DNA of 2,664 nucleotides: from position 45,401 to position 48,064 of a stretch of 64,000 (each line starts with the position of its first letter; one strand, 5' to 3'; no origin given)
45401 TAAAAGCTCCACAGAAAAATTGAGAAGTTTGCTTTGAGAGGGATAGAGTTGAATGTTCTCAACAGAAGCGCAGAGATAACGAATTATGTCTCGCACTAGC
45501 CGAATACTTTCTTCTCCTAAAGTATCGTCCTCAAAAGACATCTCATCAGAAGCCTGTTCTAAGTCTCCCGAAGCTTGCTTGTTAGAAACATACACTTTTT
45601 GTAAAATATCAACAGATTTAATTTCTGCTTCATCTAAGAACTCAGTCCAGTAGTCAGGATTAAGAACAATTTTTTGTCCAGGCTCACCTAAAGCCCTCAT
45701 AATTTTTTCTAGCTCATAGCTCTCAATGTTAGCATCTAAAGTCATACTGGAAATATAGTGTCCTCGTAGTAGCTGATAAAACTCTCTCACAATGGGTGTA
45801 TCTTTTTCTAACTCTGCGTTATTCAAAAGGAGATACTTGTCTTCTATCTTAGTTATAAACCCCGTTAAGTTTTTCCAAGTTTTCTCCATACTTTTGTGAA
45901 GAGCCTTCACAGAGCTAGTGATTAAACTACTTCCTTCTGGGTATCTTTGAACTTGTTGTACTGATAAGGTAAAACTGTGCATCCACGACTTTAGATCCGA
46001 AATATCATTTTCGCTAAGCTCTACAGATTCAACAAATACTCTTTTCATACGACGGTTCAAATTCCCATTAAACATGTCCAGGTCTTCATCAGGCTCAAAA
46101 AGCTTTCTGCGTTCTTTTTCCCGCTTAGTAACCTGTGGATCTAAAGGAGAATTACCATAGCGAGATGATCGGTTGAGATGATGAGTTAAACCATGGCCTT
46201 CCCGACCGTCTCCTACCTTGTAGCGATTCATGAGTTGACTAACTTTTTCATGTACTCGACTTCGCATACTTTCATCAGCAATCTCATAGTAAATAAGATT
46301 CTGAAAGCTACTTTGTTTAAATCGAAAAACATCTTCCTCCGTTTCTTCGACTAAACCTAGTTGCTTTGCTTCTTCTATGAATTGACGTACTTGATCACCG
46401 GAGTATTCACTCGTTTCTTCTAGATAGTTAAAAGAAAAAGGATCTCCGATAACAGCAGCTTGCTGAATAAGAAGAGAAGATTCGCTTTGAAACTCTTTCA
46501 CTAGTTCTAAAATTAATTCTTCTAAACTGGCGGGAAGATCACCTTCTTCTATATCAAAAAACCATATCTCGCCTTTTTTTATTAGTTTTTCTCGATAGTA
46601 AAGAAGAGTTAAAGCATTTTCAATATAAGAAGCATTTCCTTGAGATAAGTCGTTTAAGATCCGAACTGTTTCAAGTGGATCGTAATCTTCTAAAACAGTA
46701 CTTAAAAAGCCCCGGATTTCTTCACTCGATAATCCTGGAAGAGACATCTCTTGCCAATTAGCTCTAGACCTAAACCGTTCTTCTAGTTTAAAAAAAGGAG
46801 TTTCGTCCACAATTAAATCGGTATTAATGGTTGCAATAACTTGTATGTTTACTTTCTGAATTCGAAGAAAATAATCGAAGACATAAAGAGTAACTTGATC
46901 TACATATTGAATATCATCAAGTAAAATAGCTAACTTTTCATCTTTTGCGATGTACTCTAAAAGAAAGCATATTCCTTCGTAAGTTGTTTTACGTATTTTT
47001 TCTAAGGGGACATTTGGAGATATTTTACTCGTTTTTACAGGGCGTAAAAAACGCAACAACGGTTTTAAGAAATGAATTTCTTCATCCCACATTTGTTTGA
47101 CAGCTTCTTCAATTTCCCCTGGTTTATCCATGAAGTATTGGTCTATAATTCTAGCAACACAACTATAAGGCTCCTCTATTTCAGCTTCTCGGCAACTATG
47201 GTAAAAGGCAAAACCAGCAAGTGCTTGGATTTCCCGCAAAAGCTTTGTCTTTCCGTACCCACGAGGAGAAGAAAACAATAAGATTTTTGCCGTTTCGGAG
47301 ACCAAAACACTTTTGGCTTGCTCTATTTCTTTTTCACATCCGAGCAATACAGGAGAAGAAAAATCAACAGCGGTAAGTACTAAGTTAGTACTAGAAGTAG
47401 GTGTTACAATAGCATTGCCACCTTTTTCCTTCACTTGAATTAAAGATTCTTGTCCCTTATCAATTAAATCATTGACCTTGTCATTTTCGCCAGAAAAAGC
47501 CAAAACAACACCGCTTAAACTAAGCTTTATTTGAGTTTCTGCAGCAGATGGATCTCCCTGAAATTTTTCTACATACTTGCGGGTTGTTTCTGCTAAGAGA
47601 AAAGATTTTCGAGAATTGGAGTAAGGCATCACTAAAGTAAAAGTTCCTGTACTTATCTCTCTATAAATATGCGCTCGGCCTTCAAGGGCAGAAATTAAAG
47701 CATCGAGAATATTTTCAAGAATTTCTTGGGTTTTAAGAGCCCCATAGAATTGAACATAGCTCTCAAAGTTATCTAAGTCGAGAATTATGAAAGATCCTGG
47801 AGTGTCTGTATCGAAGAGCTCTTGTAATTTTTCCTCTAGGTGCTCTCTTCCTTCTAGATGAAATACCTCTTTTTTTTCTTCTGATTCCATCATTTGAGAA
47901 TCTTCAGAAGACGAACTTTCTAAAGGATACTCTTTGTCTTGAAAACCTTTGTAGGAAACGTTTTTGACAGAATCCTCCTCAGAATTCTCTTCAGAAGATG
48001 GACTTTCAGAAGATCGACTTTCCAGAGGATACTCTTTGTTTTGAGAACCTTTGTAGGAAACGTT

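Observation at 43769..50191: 2140-aa PknK-like megaprotein with degenerate GGDEF insert and slippage-prone 63-bp tandem repeats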

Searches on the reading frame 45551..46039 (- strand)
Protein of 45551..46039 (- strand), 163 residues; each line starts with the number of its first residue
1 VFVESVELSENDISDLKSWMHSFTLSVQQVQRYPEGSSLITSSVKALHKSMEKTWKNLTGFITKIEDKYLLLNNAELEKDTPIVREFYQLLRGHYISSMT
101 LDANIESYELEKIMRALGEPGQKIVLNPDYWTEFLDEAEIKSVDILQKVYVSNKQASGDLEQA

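Call 71: search_solved_structures(query=A5, max_evalue=1, show_alignments=2)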
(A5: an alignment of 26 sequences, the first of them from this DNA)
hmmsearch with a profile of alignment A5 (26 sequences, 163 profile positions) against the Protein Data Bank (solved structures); distinct sequences matched with E-value up to 1: 7.
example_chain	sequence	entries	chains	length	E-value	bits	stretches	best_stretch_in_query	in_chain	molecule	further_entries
4zv6_B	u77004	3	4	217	6.8e-05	25.7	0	84-117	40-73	Octarellin V.1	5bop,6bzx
9l08_A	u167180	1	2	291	0.021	17.6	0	101-130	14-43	Covalently Connected Cytochrome c555 trimer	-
9nw3_1A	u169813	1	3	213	0.12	15.1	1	73-126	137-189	Sperm flagellar protein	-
3hje_A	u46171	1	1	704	0.2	14.4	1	76-137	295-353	704aa long hypothetical glycosyltransferase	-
9h2z_A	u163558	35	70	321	0.48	13.2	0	39-75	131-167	APH(2'')-Id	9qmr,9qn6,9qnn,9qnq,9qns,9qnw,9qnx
4n57_A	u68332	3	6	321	0.48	13.2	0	39-75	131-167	APH(2'')-Id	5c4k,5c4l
7pzy_N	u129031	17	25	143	0.65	12.7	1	86-126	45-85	40S ribosomal protein S12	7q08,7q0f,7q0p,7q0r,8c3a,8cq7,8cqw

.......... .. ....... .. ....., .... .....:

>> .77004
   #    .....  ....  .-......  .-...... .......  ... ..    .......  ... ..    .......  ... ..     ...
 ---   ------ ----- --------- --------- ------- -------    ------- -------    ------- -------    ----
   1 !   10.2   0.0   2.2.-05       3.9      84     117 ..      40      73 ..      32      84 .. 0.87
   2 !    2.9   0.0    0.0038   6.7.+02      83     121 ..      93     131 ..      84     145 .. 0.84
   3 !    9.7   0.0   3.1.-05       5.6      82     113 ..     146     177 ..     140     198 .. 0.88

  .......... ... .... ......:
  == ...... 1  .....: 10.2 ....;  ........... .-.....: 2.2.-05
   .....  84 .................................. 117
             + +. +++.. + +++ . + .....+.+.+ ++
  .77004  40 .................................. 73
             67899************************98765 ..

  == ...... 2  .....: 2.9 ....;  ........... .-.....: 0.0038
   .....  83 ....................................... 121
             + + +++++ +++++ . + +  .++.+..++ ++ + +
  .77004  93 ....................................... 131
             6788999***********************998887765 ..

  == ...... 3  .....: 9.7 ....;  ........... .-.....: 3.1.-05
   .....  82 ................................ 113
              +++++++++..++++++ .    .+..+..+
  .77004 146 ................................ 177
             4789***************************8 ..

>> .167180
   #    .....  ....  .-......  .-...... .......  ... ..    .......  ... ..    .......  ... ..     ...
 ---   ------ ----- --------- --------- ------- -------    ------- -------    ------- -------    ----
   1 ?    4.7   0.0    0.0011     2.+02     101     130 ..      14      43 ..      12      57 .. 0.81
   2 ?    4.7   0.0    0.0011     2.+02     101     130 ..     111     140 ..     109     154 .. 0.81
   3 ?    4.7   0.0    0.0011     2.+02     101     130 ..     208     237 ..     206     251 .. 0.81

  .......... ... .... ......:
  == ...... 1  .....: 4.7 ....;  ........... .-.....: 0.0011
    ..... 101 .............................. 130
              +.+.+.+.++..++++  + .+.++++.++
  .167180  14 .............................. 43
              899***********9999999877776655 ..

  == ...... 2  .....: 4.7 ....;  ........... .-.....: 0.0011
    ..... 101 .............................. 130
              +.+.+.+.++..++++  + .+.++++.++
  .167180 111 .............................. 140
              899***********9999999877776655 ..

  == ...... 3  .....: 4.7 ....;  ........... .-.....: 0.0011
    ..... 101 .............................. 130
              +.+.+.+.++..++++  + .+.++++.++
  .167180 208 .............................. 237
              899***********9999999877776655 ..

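Call 72: search_protein_families(library=pfam, alignment_id=A5, max_evalue=1)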
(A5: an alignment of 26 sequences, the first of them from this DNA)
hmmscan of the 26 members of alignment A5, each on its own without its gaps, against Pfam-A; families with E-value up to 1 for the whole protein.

A. member 1, seq(163 aa): 1 family
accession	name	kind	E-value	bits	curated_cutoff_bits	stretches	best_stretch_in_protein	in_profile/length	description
PF09903.14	DUF2130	-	0.034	13.9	26.7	1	11-69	180-236/255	Uncharacterized protein conserved in bacteria (DUF2130)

B. families by the number of members that match (of 26 scanned): 23 families
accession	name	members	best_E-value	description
PF23249.1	KH_PARP14_3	1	0.013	PARP14, third type I KH domain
PF03958.22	Secretin_N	1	0.017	Bacterial type II/III secretion system short domain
PF09361.15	Phasin_2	1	0.023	Phasin protein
PF03874.21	RNA_pol_Rpb4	1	0.026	RNA polymerase Rpb4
PF25368.1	PUB10_N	1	0.033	PUB10-like, N-terminal domain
PF09903.14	DUF2130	1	0.034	Uncharacterized protein conserved in bacteria (DUF2130)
PF24164.1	TMP_N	1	0.042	Tape measure protein N-terminal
PF18504.6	Csm1_N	1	0.045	Csm1 N-terminal domain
PF04111.17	APG6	1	0.049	Apg6 BARA domain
PF18584.7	SYCP2_SLD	1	0.063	Synaptonemal complex 2 Spt16M-like domain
PF02992.20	Transposase_21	1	0.064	Transposase family tnp2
PF03337.18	Pox_F12L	1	0.093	Poxvirus F12L protein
PF09893.14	DUF2120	1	0.098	Uncharacterized protein conserved in archaea (DUF2120)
PF11508.13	DUF3218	1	0.1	Protein of unknown function (DUF3218)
PF21547.3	TTI1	1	0.11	TELO2-interacting protein 1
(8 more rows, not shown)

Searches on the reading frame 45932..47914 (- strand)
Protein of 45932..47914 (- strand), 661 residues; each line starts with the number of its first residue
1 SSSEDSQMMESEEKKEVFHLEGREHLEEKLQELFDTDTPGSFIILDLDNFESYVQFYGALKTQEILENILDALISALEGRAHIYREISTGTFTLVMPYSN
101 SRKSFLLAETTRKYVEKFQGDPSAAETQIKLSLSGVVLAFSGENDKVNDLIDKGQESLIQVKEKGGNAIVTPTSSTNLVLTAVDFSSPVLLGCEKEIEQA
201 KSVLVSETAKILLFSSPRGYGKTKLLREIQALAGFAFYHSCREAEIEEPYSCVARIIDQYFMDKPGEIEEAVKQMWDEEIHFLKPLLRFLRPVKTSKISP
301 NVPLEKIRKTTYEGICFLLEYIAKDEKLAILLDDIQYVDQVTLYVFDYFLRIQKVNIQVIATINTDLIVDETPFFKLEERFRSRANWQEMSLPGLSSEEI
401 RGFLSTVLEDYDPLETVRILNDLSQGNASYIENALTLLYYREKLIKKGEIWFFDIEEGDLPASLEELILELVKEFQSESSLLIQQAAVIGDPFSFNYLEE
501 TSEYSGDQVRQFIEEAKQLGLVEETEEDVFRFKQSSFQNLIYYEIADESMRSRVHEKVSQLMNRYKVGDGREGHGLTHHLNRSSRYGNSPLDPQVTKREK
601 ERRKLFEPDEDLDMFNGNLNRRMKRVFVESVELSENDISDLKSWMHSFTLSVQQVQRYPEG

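Call 33: search_solved_structures(query=window:45932-47914:-, max_evalue=0.01, show_alignments=2)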
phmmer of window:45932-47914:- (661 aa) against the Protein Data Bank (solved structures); distinct sequences matched with E-value up to 0.01: 6.
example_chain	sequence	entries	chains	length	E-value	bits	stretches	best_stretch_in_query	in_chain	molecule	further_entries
9t28_A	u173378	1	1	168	2.4e-06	29.5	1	24-169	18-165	diguanylate cyclase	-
3i5b_A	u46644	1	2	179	6.5e-06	28.1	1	24-169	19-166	WspR response regulator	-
3i5c_A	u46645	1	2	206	9.1e-06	27.6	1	24-169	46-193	Fusion of General control protein GCN4 and WSPR response regulator protein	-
4zve_A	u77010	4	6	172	1.5e-05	26.9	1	35-169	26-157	Diguanylate cyclase DosC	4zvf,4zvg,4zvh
3bre_A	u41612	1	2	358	3.7e-05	25.5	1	24-169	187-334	Probable two-component response regulator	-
3ign_A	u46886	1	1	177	3.9e-05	25.5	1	40-171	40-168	Diguanylate cyclase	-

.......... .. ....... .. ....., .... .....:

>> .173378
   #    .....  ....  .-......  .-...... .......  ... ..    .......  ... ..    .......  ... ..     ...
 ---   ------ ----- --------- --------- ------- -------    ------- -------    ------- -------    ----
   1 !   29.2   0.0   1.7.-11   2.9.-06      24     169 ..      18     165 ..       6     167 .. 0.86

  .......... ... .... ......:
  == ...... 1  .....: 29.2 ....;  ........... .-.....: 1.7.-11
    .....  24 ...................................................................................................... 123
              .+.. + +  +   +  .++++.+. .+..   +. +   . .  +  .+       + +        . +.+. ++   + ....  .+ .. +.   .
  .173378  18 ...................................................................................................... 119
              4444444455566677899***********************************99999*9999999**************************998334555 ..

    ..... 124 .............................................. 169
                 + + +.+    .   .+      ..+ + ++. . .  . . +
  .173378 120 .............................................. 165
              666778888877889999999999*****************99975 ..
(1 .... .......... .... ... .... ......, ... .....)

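Call 35: predict_structure(alignment_id=A2)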
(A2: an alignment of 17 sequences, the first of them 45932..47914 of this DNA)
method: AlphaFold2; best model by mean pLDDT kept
length: 661 residues; sequences in the alignment: 17
mean_pLDDT: 77.4   pTM: 0.64
mean pLDDT of the five models: 77.4, 76.9, 76.1, 75.5, 75.0
residues with pLDDT >= 90: 153; 70-90: 345; 50-70: 91; < 50: 72
segments of 3 or more residues with pLDDT < 50: 1-20, 121-127, 174-182, 567-573, 587-590, 611-631, 659-661
pLDDT, mean of each block of 10 residues (from residue 1): 34 35 65 71 85 79 80 70 65 74 73 73 50 82 70 81 78 40 67 92 90 93 92 89 83 90 91 92 89 83 85 91 89 92 88 85 80 82 86 92 81 82 93 89 75 83 91 82 90 88 89 85 86 84 85 88 62 64 55 57 64 47 44 75 82 64 48
secondary structure, 60 per line:
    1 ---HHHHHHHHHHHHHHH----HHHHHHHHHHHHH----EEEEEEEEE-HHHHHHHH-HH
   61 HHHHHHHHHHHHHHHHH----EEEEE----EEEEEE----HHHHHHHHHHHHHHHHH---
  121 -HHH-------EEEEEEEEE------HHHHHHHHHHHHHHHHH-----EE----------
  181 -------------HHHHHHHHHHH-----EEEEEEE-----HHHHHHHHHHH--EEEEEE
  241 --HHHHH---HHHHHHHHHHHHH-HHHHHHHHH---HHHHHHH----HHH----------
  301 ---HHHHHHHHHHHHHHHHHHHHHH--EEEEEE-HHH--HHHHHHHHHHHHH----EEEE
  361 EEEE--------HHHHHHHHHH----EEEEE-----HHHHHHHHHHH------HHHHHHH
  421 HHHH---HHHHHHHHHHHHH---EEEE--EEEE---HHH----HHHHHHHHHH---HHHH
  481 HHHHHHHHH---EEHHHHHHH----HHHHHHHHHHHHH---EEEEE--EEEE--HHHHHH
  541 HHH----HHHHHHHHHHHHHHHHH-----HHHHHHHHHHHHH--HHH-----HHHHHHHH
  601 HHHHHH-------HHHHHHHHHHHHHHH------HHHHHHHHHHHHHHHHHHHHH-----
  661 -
elements in order (helices of 4 or more, strands of 3 or more residues): H4-18 H23-35 E40-48 H50-57 H59-77 E82-86 E91-96 H101-117 E132-140 H147-163 H194-204 E210-216 H222-232 E235-240 H243-247 H251-263 H265-273 H277-283 H304-325 E328-333 H340-352 E357-364 H373-382 E387-391 H397-407 H414-424 H428-440 E444-447 E450-453 H464-473 H477-489 H495-501 H506-518 E522-526 E529-532 H535-543 H548-564 H570-582 H593-606 H614-628 H635-655

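Call 37: fold_search(model_id=the predicted structure, library=pdb)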
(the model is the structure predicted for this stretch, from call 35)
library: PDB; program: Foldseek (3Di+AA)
matches with E <= 10: 1686; with E <= 0.001: 338
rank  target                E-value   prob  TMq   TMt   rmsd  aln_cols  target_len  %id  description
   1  8bob_C                1.5e-10  1.00  0.40  0.60  11.6       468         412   13  Structural basis for negative regulation of the maltose system (released 2023-10-18)
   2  3sfz                  1.7e-09  1.00  0.39  0.24   9.8       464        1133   13  Crystal structure of full-length murine Apaf-1 (released 2011-08-24)
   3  6mfv_A                2.0e-09  1.00  0.39  0.40  15.2       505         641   13  Crystal structure of the Signal Transduction ATPase with Numerous Domains (STAND) protein with a tetratricopeptide rep (released 2019-02-20)
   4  3shf                  1.7e-08  1.00  0.37  0.23   9.9       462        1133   14  Crystal structure of the R265S mutant of full-length murine Apaf-1 (released 2011-08-24)
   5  1z6t_B                1.9e-08  1.00  0.38  0.43  13.2       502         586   13  Structure of the apoptotic protease-activating factor 1 bound to ADP (released 2005-04-19)
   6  2qby_A                2.1e-08  1.00  0.28  0.47  13.5       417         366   14  Crystal structure of a heterodimer of Cdc6/Orc1 initiators bound to origin DNA (from S. solfataricus) (released 2007-09-11)
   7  5juy_B                2.6e-08  1.00  0.24  0.14  28.5       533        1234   14  Active human apoptosome with procaspase-9 (released 2016-10-19)
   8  5juy_A                3.8e-08  1.00  0.24  0.15  23.1       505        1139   13  Active human apoptosome with procaspase-9 (released 2016-10-19)
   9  4m9s_B                4.4e-08  1.00  0.24  0.29  27.0       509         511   12  crystal structure of CED-4 bound CED-3 fragment (released 2013-10-23)
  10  8jo0_A                6.9e-08  1.00  0.24  0.38  19.6       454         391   13  The Cryo-EM structure of a heptameric CED-4/CED-3 catalytic complex (released 2023-06-28)
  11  8dgc_A                8.8e-08  1.00  0.25  0.10  28.2       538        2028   10  Avs3 bound to phage PhiV-1 terminase (released 2022-08-03)
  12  1z6t_A                9.2e-08  1.00  0.38  0.43  13.1       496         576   13  Structure of the apoptotic protease-activating factor 1 bound to ADP (released 2005-04-19)
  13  2a5y_C                1.1e-07  1.00  0.24  0.40  17.2       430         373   12  Structure of a CED-4/CED-9 complex (released 2005-10-11)
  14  4m9s_A                1.7e-07  1.00  0.26  0.33  18.9       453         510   11  crystal structure of CED-4 bound CED-3 fragment (released 2013-10-23)
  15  3j2t_A                1.7e-07  1.00  0.22  0.14  19.7       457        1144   14  An improved model of the human apoptosome (released 2013-04-10)
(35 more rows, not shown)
